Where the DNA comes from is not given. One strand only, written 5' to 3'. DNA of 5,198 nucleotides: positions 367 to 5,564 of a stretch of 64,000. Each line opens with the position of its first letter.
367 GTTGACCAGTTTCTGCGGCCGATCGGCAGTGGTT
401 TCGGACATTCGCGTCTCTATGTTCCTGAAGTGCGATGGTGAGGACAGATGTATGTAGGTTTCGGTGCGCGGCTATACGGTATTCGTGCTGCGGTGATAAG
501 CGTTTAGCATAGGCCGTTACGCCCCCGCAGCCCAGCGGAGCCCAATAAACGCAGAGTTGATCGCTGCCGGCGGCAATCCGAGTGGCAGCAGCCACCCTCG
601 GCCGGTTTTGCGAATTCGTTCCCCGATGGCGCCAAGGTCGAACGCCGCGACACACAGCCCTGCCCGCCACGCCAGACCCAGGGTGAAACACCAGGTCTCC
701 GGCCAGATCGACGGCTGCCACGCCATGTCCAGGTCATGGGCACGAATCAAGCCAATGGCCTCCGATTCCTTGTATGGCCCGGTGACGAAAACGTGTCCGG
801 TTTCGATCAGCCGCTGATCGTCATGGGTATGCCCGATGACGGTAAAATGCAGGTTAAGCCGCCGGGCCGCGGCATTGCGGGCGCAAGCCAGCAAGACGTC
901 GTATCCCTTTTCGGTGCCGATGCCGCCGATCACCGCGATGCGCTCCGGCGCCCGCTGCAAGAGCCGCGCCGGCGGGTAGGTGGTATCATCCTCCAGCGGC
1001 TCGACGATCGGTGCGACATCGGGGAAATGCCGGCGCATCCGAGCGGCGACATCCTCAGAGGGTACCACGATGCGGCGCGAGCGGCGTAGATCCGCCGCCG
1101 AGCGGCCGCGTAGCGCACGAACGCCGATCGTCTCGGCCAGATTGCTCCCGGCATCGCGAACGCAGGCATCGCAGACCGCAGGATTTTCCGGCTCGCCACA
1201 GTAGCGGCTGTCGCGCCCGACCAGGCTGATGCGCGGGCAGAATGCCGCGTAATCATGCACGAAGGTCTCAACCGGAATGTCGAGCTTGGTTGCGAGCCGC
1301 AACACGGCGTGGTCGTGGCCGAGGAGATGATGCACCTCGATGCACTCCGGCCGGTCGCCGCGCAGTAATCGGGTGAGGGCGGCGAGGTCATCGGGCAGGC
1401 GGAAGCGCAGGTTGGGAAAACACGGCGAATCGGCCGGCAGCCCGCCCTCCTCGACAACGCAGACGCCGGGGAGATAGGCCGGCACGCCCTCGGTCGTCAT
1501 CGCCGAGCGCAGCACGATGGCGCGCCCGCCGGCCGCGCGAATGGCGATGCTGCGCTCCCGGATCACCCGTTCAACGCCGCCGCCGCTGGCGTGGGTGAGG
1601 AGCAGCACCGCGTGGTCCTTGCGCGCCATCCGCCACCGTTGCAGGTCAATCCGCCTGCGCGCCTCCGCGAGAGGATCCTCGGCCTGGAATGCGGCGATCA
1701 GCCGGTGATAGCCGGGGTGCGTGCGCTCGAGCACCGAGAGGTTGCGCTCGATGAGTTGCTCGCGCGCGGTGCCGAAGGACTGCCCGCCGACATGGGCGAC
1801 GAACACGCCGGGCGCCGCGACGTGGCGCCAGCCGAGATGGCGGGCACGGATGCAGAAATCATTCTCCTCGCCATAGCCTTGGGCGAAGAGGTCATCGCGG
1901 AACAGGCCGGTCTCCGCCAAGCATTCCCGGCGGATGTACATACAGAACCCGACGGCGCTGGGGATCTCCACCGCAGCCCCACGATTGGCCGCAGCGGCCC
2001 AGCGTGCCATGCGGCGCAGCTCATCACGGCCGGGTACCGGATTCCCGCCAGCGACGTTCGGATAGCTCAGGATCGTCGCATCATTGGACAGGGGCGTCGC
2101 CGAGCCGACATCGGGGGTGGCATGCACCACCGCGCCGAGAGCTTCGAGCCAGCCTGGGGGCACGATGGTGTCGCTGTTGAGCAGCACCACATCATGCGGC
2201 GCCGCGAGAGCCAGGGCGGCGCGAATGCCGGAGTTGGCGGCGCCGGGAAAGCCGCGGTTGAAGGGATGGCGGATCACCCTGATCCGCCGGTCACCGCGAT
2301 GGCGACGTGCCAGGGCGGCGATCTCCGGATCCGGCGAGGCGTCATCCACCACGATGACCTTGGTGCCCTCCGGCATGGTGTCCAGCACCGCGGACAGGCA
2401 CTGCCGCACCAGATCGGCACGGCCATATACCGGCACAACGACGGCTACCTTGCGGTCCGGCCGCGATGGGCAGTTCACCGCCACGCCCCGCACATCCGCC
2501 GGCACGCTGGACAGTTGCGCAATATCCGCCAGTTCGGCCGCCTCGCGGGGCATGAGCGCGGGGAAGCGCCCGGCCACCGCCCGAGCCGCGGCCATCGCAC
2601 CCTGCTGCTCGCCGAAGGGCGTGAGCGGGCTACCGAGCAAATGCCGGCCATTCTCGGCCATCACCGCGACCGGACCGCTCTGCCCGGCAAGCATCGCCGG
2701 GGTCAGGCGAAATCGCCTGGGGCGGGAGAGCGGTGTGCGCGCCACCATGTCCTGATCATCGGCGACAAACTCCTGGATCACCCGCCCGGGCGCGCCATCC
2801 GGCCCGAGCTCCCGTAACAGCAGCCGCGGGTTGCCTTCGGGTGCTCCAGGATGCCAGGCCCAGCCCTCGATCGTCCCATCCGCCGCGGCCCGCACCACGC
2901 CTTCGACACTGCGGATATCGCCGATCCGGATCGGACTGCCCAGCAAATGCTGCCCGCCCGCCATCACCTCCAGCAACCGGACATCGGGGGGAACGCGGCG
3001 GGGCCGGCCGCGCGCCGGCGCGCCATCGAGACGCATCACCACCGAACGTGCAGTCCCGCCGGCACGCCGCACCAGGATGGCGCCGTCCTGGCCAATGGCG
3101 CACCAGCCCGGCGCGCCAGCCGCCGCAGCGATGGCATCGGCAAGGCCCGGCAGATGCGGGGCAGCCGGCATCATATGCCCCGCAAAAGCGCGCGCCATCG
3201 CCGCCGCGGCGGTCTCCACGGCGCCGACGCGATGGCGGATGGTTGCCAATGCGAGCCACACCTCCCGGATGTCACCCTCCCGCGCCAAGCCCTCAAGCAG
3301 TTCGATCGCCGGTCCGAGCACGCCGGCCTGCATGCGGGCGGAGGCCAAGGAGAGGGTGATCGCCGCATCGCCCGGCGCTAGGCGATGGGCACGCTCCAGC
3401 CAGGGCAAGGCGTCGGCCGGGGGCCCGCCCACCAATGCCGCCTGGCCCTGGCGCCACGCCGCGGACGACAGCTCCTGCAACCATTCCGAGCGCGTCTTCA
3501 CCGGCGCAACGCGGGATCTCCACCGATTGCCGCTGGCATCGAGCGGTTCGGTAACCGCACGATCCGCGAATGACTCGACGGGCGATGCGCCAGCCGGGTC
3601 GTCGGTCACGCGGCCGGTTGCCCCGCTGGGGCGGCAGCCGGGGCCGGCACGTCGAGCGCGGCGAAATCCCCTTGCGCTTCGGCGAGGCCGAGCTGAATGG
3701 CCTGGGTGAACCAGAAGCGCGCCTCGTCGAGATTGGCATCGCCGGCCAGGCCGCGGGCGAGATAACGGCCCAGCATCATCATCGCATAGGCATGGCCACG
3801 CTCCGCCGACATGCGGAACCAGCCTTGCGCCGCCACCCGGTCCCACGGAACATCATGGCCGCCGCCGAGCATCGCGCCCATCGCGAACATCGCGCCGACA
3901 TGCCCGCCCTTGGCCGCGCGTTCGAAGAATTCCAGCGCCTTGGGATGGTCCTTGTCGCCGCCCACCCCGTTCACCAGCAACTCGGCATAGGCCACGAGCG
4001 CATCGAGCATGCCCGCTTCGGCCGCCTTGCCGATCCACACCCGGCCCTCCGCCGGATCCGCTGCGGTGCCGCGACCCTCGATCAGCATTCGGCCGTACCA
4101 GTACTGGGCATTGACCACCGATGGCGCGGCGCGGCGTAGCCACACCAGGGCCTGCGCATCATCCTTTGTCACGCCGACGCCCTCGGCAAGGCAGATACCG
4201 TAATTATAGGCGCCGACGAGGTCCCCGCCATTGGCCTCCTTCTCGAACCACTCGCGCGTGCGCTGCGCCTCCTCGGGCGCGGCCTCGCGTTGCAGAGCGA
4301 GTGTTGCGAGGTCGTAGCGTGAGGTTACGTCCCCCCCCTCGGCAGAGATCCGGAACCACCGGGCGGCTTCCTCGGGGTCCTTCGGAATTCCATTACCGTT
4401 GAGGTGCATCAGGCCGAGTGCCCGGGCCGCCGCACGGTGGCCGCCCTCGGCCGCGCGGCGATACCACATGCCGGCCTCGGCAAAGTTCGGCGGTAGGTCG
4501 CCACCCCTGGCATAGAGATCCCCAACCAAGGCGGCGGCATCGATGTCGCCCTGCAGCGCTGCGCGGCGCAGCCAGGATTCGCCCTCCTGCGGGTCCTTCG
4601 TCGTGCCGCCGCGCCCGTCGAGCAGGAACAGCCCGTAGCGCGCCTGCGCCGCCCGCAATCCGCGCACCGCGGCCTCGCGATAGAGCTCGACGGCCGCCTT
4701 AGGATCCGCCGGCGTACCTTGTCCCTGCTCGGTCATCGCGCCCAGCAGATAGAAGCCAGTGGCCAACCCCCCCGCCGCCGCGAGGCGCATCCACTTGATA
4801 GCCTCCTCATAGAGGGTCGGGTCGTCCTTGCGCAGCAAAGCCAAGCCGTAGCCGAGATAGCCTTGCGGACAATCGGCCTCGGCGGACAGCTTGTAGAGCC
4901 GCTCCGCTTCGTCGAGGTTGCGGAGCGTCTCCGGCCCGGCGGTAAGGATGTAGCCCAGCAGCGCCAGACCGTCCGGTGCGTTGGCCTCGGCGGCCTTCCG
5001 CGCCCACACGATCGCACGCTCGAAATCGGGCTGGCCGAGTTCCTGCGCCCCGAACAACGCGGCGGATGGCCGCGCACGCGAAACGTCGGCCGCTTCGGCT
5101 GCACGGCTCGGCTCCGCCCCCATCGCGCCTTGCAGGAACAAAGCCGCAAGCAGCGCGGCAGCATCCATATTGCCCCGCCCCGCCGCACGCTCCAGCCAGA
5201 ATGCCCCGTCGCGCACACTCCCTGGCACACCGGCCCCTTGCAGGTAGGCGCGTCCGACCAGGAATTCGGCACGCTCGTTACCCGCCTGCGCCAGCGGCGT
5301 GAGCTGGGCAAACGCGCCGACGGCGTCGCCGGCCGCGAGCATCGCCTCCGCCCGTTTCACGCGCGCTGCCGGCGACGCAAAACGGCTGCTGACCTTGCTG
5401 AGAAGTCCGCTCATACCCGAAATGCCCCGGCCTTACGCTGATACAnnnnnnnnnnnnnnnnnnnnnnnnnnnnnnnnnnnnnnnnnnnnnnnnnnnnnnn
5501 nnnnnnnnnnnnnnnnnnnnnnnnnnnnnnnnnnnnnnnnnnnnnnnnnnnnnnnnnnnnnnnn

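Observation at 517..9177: Type I secretion operon hard-wired to a cytoplasmic Sel1-repeat protein and a TPR-GT2-GT4 mega-glycosyltransferase, with no cargo or TolC gene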

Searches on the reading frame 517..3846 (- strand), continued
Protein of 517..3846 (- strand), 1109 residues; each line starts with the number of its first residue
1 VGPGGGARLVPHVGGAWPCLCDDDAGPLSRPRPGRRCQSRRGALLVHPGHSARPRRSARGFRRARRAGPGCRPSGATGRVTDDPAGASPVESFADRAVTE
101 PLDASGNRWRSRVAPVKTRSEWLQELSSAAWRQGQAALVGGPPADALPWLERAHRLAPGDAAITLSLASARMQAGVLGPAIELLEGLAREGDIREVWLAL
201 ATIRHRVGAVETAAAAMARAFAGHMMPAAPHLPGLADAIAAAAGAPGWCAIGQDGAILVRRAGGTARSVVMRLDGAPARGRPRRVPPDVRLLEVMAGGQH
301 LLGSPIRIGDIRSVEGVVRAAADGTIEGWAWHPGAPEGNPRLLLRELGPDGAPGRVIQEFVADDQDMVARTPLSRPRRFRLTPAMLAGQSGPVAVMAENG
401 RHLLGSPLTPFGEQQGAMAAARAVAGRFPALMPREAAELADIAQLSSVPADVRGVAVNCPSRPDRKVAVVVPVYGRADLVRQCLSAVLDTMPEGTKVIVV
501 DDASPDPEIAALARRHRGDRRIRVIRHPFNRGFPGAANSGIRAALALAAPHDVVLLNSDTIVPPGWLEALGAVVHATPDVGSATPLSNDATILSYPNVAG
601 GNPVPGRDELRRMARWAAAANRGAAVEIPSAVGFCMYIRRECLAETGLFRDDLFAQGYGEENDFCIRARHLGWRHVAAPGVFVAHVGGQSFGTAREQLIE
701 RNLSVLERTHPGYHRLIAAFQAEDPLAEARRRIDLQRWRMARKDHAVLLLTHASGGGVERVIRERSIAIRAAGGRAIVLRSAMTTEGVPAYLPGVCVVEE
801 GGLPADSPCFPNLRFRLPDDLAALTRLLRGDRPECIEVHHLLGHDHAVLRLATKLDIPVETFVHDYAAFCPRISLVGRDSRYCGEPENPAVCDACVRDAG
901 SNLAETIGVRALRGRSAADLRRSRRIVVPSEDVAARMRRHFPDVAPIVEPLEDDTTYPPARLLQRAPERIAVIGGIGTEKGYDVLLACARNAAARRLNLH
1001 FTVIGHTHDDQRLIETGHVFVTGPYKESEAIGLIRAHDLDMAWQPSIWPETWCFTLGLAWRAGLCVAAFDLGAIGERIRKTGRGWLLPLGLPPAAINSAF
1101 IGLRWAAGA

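Call 95: find_encoding_contigs(protein=P0428, flank=10000, max_places=1)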
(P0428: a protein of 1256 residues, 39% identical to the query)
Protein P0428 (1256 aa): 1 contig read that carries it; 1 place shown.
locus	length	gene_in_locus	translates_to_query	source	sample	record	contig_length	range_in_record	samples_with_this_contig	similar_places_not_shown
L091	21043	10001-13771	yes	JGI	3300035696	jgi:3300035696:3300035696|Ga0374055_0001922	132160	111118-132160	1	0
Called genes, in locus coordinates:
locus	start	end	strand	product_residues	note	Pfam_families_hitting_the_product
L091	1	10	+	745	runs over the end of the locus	-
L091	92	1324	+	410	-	-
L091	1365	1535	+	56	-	-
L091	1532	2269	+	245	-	PF00535:Glycos_transf_2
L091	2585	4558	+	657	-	PF02321:OEP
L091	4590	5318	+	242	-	PF01209:Ubie_methyltran (weak), PF05401:NodS (weak), PF13489:Methyltransf_23, PF13847:Methyltransf_31 (weak), PF08241:Methyltransf_11, PF08242:Methyltransf_12, PF13649:Methyltransf_25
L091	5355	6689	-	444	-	PF07992:Pyr_redox_2, PF13450:NAD_binding_8 (faint), PF13454:NAD_binding_9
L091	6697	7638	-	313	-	PF01583:APS_kinase, PF13671:AAA_33 (weak)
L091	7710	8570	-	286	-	PF02811:PHP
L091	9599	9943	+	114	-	-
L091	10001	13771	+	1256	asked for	PF00535:Glycos_transf_2, PF13641:Glyco_tranf_2_3, PF00534:Glycos_transf_1, PF13692:Glyco_trans_1_4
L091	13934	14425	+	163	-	PF08241:Methyltransf_11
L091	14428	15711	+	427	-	PF12000:Glyco_trans_4_3, PF00534:Glycos_transf_1, PF13692:Glyco_trans_1_4, PF13524:Glyco_trans_1_2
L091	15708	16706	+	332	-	PF00106:adh_short (weak), PF01073:3Beta_HSD, PF01370:Epimerase, PF02719:Polysacc_synt_2 (weak), PF03435:Sacchrp_dh_NADP (faint), PF04321:RmlD_sub_bind, PF08659:KR (weak), PF16363:GDP_Man_Dehyd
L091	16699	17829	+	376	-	PF01041:DegT_DnrJ_EryC1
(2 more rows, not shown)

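Call 101: fold_search(model_id=the predicted structure, library=viral)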
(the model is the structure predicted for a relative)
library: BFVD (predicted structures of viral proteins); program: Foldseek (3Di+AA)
matches with E <= 10: 962; with E <= 0.001: 3
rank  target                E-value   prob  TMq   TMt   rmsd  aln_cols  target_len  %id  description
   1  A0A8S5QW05            1.8e-05  1.00  0.33  0.34   2.6       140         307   16  Putative cytoplasmic protein [Siphoviridae sp. ctzAk96]
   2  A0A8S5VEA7            4.9e-05  1.00  0.34  0.36   3.3       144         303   16  Lysin [Siphoviridae sp. ctuy39]
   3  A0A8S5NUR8            2.2e-04  1.00  0.31  0.27  15.3       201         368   13  lysozyme [Siphoviridae sp. ctnMb19]
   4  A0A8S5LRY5            1.6e-03  1.00  0.31  0.31  14.7       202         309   14  PlyB like endolysin [Siphoviridae sp. ct7EW56]
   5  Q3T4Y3                1.7e-03  0.47  0.16  0.15  25.6       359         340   13  Spike [Enterobacteria phage PR4]
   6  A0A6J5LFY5            7.4e-03  0.28  0.15  0.11  26.2       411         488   10  Uncharacterized protein [uncultured Caudovirales phage]
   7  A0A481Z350            7.8e-03  0.21  0.17  0.09  19.0       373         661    8  Uncharacterized protein [Pithovirus LCPAC102]
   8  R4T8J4                1.1e-02  0.98  0.17  0.40   5.7        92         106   18  Uncharacterized protein [Haloarcula hispanica tailed virus 2]
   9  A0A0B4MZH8            1.7e-02  0.93  0.19  0.21  16.5       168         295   10  Uncharacterized protein [Streptococcus phage SOCP]
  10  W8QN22                2.6e-02  0.16  0.09  0.13  15.9       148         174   12  Uncharacterized protein [Chloriridovirus anopheles1]
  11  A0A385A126            2.9e-02  0.98  0.21  0.18   6.7       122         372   15  (no name in the UniProt tables at hand)
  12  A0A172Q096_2          3.6e-02  0.84  0.18  0.05  17.6       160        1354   11  F5/8 type C domain-containing protein [Acinetobacter phage vB_AbaM_ME3]
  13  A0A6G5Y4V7            3.6e-02  0.30  0.19  0.12  21.7       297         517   11  (no name in the UniProt tables at hand)
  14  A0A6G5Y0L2            4.0e-02  0.96  0.21  0.43   5.9       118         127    8  (no name in the UniProt tables at hand)
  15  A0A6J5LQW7            4.0e-02  0.30  0.13  0.19   8.3       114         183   19  Uncharacterized protein [uncultured Caudovirales phage]
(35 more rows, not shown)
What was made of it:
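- On ChW (clostridial hydrophobic W) repeat proteins: The C-domain superposes on phage lysin models at rmsd 2.6-3.3 A, E 2e-5 (call 101).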

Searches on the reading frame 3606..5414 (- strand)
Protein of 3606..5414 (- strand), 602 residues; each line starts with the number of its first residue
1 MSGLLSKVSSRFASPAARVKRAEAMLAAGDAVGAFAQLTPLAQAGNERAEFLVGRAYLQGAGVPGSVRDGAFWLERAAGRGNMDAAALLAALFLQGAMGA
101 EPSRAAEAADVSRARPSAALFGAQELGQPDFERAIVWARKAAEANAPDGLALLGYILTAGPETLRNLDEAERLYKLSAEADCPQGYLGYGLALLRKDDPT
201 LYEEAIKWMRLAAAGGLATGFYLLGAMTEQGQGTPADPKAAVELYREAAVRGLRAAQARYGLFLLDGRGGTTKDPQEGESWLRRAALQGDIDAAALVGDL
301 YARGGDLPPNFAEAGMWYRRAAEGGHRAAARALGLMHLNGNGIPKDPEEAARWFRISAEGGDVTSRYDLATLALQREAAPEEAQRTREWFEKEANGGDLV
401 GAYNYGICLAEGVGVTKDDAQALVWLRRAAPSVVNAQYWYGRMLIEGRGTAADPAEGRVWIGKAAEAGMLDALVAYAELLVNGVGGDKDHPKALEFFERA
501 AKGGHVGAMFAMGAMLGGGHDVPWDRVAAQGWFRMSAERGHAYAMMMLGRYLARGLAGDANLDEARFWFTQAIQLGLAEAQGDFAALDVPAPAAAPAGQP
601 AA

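Call 3: search_protein_families(library=pfam, proteins=[window:3606-5414:-], max_evalue=0.01)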
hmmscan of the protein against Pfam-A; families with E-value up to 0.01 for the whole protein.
window:3606-5414:- (602 aa): 2 families
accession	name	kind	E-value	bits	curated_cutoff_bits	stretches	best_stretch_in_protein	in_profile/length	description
PF08238.18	Sel1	-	1.8e-69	228.1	30.7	10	328-362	2-36/36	Sel1 repeat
PF23310.1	TPR_27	-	0.00096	19.2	27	0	489-516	44-71/110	Plant tetratrico peptide repeats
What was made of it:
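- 3606..5414 (-): Cytoplasmic Sel1-like-repeat protein (602 aa). It is a conserved companion of this T1SS. 10 Sel1 repeats, E 1.8e-69 (call 3).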

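Call 4: search_protein_families(library=ncbifam, proteins=[window:3606-5414:-], max_evalue=0.01)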
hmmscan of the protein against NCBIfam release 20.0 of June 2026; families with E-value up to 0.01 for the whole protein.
window:3606-5414:- (602 aa): 4 families
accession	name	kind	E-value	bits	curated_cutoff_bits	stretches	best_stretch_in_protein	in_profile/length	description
NF033786.1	phenyl_MerG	equivalog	4e-28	98.8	350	4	280-376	90-195/217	phenylmercury resistance protein MerG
NF045484.1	TransRegExoR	equivalog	1.9e-17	63.4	450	2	241-305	147-211/267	exopolysaccharide production regulator ExoR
NF047621.1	FlgprotMotXVib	equivalog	8.3e-14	51.5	330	3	296-390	77-171/211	flagellar protein MotX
NF038194.1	AlgK_TPR_lipo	equivalog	9.7e-14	50.9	700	4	271-393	314-433/448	alginate biosynthesis TPR repeat lipoprotein AlgK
